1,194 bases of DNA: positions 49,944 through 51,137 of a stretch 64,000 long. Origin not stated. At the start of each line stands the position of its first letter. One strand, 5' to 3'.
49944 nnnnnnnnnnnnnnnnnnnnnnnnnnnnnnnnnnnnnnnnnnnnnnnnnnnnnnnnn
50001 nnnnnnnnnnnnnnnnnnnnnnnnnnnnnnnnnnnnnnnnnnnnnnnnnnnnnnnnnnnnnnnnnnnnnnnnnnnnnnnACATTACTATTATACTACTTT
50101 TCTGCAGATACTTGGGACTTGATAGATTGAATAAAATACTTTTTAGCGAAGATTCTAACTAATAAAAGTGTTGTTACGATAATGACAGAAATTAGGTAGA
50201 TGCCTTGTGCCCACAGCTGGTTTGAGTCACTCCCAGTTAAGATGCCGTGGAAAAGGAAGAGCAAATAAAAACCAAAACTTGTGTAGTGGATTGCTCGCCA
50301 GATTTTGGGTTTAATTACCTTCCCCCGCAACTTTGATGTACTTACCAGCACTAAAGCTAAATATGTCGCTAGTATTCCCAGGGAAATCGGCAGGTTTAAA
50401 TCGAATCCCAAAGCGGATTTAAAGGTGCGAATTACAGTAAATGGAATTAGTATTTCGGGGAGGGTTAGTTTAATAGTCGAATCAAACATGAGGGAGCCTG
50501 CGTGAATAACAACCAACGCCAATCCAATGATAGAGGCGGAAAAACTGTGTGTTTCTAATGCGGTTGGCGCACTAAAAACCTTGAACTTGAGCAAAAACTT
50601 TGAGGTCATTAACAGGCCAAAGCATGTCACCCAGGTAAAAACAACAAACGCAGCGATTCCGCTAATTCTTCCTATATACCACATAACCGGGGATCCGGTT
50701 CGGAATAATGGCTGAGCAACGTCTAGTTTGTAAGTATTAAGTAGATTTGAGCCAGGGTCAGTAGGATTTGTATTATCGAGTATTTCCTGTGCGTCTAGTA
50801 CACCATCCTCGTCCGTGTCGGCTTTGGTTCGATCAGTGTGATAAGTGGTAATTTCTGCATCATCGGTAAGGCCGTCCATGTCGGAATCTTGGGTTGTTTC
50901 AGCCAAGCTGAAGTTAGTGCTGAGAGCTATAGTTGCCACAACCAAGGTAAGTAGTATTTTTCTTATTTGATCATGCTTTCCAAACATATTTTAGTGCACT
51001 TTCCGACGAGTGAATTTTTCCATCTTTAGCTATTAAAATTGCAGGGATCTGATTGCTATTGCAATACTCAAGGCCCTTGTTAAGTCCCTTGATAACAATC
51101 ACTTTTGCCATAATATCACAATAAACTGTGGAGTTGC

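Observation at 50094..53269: Extracytoplasmic redox module: ApbE flavin transferase, bis-haem ferric-reductase-like membrane protein, Ca-binding-repeat proteins and a divergent VKOR homolog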

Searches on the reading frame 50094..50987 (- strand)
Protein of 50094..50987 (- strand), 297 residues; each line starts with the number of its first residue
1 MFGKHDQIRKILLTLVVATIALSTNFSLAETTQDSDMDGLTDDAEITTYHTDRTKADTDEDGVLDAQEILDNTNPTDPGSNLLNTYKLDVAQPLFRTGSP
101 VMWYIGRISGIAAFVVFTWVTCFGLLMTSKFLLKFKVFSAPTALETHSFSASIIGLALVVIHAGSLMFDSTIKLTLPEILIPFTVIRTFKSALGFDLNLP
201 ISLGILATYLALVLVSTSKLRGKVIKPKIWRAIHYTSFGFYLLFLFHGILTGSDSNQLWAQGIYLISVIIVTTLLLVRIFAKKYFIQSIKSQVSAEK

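Call 3: search_protein_families(library=pfam, proteins=[window:50094-50987:-], max_evalue=1)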
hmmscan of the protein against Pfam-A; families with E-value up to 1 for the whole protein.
window:50094-50987:- (297 aa): 4 families
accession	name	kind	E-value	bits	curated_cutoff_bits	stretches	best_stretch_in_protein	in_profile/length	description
PF18884.5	TSP3_bac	-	8.1e-05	22.8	25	2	57-78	1-22/22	Bacterial TSP3 repeat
PF20615.3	DUF6802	-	0.023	15.2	27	1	26-72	27-73/102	Family of unknown function (DUF6802)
PF01794.25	Ferric_reduct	-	0.72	10.4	28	1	110-244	2-120/121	Ferric reductase like transmembrane component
PF23657.1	DUF7151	-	0.88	10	27.2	0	56-71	26-41/46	Domain of unknown function (DUF7151)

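Call 4: search_protein_families(library=ncbifam, proteins=[window:50094-50987:-], max_evalue=1)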
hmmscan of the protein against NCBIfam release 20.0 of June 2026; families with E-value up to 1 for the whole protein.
window:50094-50987:- (297 aa): 5 families
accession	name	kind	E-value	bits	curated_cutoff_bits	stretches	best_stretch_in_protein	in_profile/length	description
NF033765.2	gliding_CglD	equivalog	0.00067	17.5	400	1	29-77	261-308/1124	adventurous gliding motility lipoprotein CglD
NF053806.1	lanmdlnLanM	equivalog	0.0092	16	135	1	29-69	29-70/132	lanmodulin LanM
NF047639.1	throspo3_MtsD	equivalog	0.05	11.7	800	1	9-78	369-437/651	cell-cell cohesion protein MtsD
NF047638.1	throspo3_MtsC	equivalog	0.13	11.1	350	1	30-66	62-98/428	cell-cell cohesion MYXO-CTERM protein MtsC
NF041762.1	diheme_GEGP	equivalog_domain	0.84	8.7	300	1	55-81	94-120/359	GEGP motif-containing diheme protein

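Call 5: find_homologous_proteins(query=window:50094-50987:-)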
Query window:50094-50987:- (297 aa): 25 proteins with E <= 0.001 among 4306 candidates.
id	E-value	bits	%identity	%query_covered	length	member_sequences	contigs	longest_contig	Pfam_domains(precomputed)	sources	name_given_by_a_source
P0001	9.4e-133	460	99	73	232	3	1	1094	-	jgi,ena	-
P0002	3.7e-91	323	53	95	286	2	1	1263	-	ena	-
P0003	1.8e-90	321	53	94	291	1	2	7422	PF18884.6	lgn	-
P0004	1.5e-89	318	57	87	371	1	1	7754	PF01794.26,PF18884.6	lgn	-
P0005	4.2e-86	307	53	99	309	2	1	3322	PF18884.6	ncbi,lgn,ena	-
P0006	3.7e-82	294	50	99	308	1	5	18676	PF18884.6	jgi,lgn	-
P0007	2.2e-80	288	49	94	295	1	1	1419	PF18884.6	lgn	-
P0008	1.9e-79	285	47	100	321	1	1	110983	PF18884.6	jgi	jgi:methionine sulfoxide reductase heme-binding subunit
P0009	2.3e-77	278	48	100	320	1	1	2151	-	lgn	-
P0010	2.3e-76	275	48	100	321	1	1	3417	-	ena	-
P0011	1.8e-75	272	49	93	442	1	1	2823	PF00970.31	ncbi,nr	ncbi:MAG: hypothetical protein QG570_504, partial [Patescibacteria group bacterium]|nr:hypothetical 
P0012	8.1e-75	270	50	94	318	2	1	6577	PF01794.26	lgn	-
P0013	1.7e-73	265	47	96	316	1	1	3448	PF01794.26,PF18884.6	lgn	-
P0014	1.3e-72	263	49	86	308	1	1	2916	PF18884.6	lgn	-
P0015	2.0e-72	262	52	84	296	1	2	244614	-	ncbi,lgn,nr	ncbi:hypothetical protein HYV31_01600 [candidate division WWE3 bacterium]|nr:hypothetical protein [c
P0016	1.5e-69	252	44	99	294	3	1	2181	PF01794.26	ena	-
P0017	3.9e-61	225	47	89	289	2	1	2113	PF01794.26,PF18884.6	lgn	-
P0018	1.8e-55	206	45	83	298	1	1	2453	PF01794.26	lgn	-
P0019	1.4e-50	190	53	66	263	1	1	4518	PF01794.26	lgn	-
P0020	1.8e-38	151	43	84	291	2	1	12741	PF01794.26,PF18884.6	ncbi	-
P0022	4.6e-8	51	26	53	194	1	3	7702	PF01794.26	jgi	jgi:sulfoxide reductase heme-binding subunit YedZ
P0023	9.8e-6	43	25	60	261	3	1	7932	PF01794.26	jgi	jgi:methionine sulfoxide reductase heme-binding subunit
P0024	2.7e-5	42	51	19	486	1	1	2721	PF18884.6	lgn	-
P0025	4.3e-4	38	49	19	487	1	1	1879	PF18884.6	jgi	jgi:hypothetical protein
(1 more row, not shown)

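Call 7: find_encoding_contigs(protein=P0008, flank=7000, max_places=2)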
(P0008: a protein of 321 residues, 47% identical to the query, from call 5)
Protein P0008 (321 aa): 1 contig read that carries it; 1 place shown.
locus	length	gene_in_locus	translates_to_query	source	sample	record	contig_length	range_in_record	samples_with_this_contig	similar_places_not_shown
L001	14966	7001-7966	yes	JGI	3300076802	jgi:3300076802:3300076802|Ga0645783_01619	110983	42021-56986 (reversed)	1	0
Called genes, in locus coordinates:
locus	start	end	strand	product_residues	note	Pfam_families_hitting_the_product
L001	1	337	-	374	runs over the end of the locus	PF01757:Acyl_transf_3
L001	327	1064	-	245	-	PF00657:Lipase_GDSL, PF13472:Lipase_GDSL_2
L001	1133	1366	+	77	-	-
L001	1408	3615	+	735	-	PF11369:DUF3160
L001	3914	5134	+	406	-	PF09587:PGA_cap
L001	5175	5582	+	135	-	-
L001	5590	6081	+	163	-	-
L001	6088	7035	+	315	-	PF02424:ApbE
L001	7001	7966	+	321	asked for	PF18884:TSP3_bac (weak)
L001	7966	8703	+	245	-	PF00970:FAD_binding_6, PF00175:NAD_binding_1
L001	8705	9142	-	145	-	PF04073:tRNA_edit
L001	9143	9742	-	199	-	-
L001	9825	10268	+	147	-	PF07963:N_methyl (weak)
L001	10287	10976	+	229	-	-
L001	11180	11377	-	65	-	-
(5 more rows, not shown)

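Call 8: find_encoding_contigs(protein=P0015, flank=7000, max_places=2)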
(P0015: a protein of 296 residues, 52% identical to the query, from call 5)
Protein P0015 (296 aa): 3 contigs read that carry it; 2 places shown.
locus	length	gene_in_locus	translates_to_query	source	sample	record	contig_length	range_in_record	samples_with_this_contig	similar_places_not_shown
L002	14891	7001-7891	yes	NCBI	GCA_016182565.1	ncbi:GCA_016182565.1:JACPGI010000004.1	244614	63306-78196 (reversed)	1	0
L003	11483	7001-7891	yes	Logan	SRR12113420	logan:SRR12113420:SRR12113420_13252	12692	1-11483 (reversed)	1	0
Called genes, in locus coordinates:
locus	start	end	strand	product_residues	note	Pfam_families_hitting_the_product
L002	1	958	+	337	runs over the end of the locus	-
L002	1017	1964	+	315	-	PF01699:Na_Ca_ex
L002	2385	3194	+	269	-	PF13529:Peptidase_C39_2 (weak)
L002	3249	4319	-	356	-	PF00561:Abhydrolase_1 (weak), PF12146:Hydrolase_4, PF12697:Abhydrolase_6 (weak), PF00326:Peptidase_S9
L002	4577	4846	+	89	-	PF12728:HTH_17 (weak), PF13411:MerR_1 (weak), PF00376:MerR (weak)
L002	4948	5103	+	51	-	PF00106:adh_short (weak)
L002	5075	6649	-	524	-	-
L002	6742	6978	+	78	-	PF13370:Fer4_13, PF13459:Fer4_15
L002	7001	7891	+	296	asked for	-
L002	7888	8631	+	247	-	PF00970:FAD_binding_6, PF00175:NAD_binding_1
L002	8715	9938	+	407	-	PF00464:SHMT, PF01041:DegT_DnrJ_EryC1 (weak)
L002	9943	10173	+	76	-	PF18893:DUF5652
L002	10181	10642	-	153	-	PF13673:Acetyltransf_10, PF00583:Acetyltransf_1, PF13508:Acetyltransf_7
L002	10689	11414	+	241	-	-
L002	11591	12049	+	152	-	PF01243:PNPOx_N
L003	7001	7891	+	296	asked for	-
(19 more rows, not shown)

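Call 9: find_encoding_contigs(protein=P0006, flank=7000, max_places=2)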
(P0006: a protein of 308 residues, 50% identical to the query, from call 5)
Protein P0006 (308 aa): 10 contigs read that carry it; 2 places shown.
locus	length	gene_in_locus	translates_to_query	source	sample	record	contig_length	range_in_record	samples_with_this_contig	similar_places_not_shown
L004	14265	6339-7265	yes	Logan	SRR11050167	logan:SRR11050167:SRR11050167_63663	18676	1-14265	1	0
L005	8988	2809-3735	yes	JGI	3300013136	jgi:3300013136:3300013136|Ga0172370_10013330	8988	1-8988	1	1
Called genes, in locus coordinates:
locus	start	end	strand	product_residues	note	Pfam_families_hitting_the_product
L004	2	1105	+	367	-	?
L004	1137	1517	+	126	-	PF00072:Response_reg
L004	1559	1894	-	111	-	PF01863:YgjP-like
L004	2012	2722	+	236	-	PF02475:TRM5-TYW2_MTfase, PF05050:Methyltransf_21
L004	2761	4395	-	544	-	-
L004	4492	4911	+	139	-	-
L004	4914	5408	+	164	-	-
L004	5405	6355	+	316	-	PF02424:ApbE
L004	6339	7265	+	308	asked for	PF18884:TSP3_bac (faint)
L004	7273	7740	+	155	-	-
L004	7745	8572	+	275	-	-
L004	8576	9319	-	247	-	-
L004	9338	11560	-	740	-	-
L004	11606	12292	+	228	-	-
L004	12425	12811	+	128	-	-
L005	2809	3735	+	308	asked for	PF18884:TSP3_bac (faint)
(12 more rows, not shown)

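Call 11: find_encoding_contigs(protein=P0020, flank=6000, max_places=2)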
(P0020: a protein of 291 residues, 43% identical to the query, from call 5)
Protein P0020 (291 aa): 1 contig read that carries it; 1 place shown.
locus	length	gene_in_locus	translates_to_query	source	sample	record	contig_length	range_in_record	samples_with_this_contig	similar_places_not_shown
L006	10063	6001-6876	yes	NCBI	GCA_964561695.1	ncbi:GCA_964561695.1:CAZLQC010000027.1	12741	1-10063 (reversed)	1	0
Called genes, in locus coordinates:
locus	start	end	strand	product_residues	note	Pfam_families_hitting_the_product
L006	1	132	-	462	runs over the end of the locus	PF01464:SLT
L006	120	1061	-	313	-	-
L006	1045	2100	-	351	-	-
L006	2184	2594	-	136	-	-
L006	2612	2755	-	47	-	-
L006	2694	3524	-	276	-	-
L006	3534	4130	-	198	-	PF04542:Sigma70_r2, PF04545:Sigma70_r4 (faint), PF08281:Sigma70_r4_2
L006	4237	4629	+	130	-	-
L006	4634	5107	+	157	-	-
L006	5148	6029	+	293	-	PF02424:ApbE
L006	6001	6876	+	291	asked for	PF18884:TSP3_bac (faint), PF01794:Ferric_reduct (weak)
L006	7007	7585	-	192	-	PF00657:Lipase_GDSL, PF13472:Lipase_GDSL_2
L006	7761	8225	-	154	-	-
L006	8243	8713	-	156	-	PF04664:OGFr_N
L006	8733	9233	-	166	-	-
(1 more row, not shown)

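Call 12: find_encoding_contigs(protein=P0004, flank=6000, max_places=2)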
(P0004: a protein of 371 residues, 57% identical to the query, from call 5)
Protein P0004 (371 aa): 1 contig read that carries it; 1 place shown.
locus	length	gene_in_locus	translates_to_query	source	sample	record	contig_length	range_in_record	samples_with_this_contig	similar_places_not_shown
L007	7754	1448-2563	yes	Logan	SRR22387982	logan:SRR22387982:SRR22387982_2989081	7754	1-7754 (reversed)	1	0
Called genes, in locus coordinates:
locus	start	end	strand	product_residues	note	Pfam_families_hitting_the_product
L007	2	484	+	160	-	?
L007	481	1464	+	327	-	PF02424:ApbE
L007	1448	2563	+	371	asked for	PF18884:TSP3_bac (faint), PF01794:Ferric_reduct (weak)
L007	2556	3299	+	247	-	PF00970:FAD_binding_6, PF00175:NAD_binding_1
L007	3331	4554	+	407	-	PF00464:SHMT, PF01041:DegT_DnrJ_EryC1 (faint)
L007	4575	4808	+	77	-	PF18893:DUF5652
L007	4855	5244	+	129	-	PF00856:SET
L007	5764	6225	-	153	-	PF13673:Acetyltransf_10, PF00583:Acetyltransf_1, PF13508:Acetyltransf_7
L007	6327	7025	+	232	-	-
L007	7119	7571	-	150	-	-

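Call 13: find_encoding_contigs(protein=P0003, flank=6000, max_places=2)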
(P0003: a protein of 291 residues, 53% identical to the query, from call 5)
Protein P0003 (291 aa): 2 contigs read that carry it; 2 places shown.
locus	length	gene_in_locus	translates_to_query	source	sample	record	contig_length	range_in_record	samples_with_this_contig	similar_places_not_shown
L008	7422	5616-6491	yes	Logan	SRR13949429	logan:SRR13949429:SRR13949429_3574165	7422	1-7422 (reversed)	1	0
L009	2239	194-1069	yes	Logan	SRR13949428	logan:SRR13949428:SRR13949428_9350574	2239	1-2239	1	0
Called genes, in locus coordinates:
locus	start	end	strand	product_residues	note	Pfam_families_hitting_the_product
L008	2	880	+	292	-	?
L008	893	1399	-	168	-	PF23598:LRR_14, PF00560:LRR_1 (faint), PF13855:LRR_8, PF12799:LRR_4 (weak), PF23211:LRR_LRWD1 (weak), PF13855:LRR_8, PF12799:LRR_4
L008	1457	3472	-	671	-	PF00688:TGFb_propeptide, PF24517:CBM96, PF00041:fn3 (weak), PF16656:Pur_ac_phosph_N, PF00041:fn3 (weak), PF16656:Pur_ac_phosph_N, PF00041:fn3 (weak), PF16656:Pur_ac_phosph_N, +4 more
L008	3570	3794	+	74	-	PF13370:Fer4_13, PF13459:Fer4_15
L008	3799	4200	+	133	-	-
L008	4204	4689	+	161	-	-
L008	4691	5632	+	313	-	PF02424:ApbE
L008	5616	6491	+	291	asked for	PF18884:TSP3_bac (faint)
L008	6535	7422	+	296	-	?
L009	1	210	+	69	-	?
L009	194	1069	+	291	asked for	PF18884:TSP3_bac (faint)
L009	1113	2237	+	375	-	?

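Call 29: find_related_loci(query=A2, collection=genome_contigs, flank=8000)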
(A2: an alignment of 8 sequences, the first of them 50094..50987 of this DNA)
Query A2 (297 aa) in genome_contigs; peptide patterns used: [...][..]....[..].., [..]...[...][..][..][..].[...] (x = any residue, [..] = any of these).
119 stretches matched a pattern; 8 encode a relative of the query (tblastn E <= 1e-3); 8 distinct loci.
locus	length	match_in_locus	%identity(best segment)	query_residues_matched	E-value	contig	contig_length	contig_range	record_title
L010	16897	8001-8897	49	1-291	2e-92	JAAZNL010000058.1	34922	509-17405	MAG: candidate division WWE3 bacterium isolate AS27yjCOA_165 157662_AS27, whole genome shotgun sequence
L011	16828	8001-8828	52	20-296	1e-91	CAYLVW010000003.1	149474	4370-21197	MAG TPA_asm: uncultured Candidatus Saccharibacteria bacterium isolate SRP286056_co1_134 genome assembly, contig: NODE_69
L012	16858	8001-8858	50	2-296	5e-90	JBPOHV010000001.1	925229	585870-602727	MAG: candidate division WWE3 bacterium isolate MAG_289 c_000000385610, whole genome shotgun sequence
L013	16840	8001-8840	51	8-286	5e-84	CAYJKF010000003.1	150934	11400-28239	MAG TPA_asm: uncultured Candidatus Saccharibacteria bacterium isolate ERP124720_co1_172 genome assembly, contig: NODE_13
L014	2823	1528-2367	49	13-289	7e-85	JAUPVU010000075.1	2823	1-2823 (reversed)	MAG: Patescibacteria group bacterium isolate erpe_2018_sw_33hr_WHONDRS-SW48-000096_B_bin.51 scaffold_391757, whole genom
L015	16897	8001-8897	46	4-297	4e-79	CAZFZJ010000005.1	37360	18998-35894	MAG TPA_asm: uncultured Candidatus Saccharibacteria bacterium isolate SRP290908_co2_230 genome assembly, contig: NODE_13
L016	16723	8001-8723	52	43-292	6e-79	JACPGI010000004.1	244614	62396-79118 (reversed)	MAG: candidate division WWE3 bacterium isolate NC_groundwater_383_Ag_B-0.1um_36_13 GD18-4_B1_scaffold_483121, whole geno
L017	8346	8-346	54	180-292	1e-30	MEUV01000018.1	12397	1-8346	MAG: candidate division WWE3 bacterium RBG_19FT_COMBO_34_6 rbg_19ft_combo_scaffold_2557, whole genome shotgun sequence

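Call 37: predict_structure(alignment_id=A1)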
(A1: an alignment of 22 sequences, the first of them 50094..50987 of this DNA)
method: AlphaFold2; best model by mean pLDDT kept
length: 297 residues; sequences in the alignment: 22
mean_pLDDT: 84.5   pTM: 0.67
mean pLDDT of the five models: 84.5, 84.3, 83.0, 82.5, 81.0
residues with pLDDT >= 90: 146; 70-90: 108; 50-70: 33; < 50: 10
segments of 3 or more residues with pLDDT < 50: 1-3, 24-30
pLDDT, mean of each block of 10 residues (from residue 1): 59 79 51 82 91 92 88 87 66 60 91 96 87 76 84 95 93 92 90 90 97 95 94 93 96 86 96 90 71 62
secondary structure, 60 per line:
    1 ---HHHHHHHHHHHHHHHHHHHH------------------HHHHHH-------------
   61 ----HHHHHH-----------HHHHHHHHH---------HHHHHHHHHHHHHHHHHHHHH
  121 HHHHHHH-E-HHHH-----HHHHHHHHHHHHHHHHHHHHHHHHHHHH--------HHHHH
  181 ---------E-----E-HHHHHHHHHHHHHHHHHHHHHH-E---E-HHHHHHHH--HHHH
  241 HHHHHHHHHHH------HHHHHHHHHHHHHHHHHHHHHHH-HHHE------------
elements in order: H4-23 H42-47 H65-70 H82-90 H100-127 H131-134 H140-167 H176-180 H198-219 H227-234 H237-251 H258-280

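Call 43: fold_search(model_id=the predicted structure, library=pdb)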
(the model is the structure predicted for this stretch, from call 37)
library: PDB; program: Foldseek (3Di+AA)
matches with E <= 10: 117; with E <= 0.001: 0
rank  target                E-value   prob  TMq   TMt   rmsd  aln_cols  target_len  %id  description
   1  7tai_A                1.1e-02  1.00  0.40  0.30   6.5       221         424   15  Structure of STEAP2 in complex with ligands (released 2023-01-25)
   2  8qta                  1.4e-01  1.00  0.39  0.30   6.1       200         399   19  Cryo-EM structure of Streptococcus pneumoniae NADPH oxidase F397A mutant in complex with NADPH (released 2024-07-24)
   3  8u85_A                3.4e-01  0.99  0.38  0.20   9.0       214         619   12  Structural Basis of Human NOX5 Activation (released 2024-05-01)
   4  7d3e_A                5.9e-01  0.95  0.41  0.10  10.2       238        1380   14  Cryo-EM structure of human DUOX1-DUOXA1 in low-calcium state (released 2020-12-09)
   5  7k2t_D                6.8e-01  0.35  0.23  0.26  16.0       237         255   14  Mg2+/ATP-bound structure of the full-length WzmWzt O antigen ABC transporter in lipid nanodiscs (released 2021-01-13)
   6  7c7r_A                8.9e-01  1.00  0.15  0.11   0.7        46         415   39  Biofilm associated protein - B domain (released 2021-05-12)
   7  6btm_C                8.9e-01  0.15  0.19  0.14  20.3       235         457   16  Structure of Alternative Complex III from Flavobacterium johnsoniae (Wild Type) (released 2018-05-09)
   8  7c7u_A                1.1e+00  1.00  0.14  0.07   1.2        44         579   39  Biofilm associated protein - BSP domain (released 2021-05-12)
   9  7xge_A                1.3e+00  0.15  0.18  0.26  15.7       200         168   12  Crystal structure of MCL-1 in complex with computationally designed inhibitor protein (released 2022-07-20)
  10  8kei_B                1.7e+00  0.38  0.33  0.20  12.2       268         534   14  Cryo-EM structure of NADPH oxidase 2 in complex with p22phox and EROS (released 2024-05-22)
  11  8gz3_B                1.7e+00  0.38  0.29  0.18  11.8       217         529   12  Structure of human phagocyte NADPH oxidase in the resting state (released 2022-12-21)
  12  7xzi_B                2.0e+00  0.14  0.21  0.30  11.4       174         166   15  Cryo-EM structure of TOC-TIC supercomplex from Chlamydomonas reinhardtii (released 2023-01-11)
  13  7xge_G                2.0e+00  0.12  0.17  0.25  15.4       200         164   11  Crystal structure of MCL-1 in complex with computationally designed inhibitor protein (released 2022-07-20)
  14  7k2t_B                2.1e+00  0.14  0.21  0.24  16.5       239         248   13  Mg2+/ATP-bound structure of the full-length WzmWzt O antigen ABC transporter in lipid nanodiscs (released 2021-01-13)
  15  7xge_C                2.1e+00  0.11  0.18  0.26  15.1       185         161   12  Crystal structure of MCL-1 in complex with computationally designed inhibitor protein (released 2022-07-20)
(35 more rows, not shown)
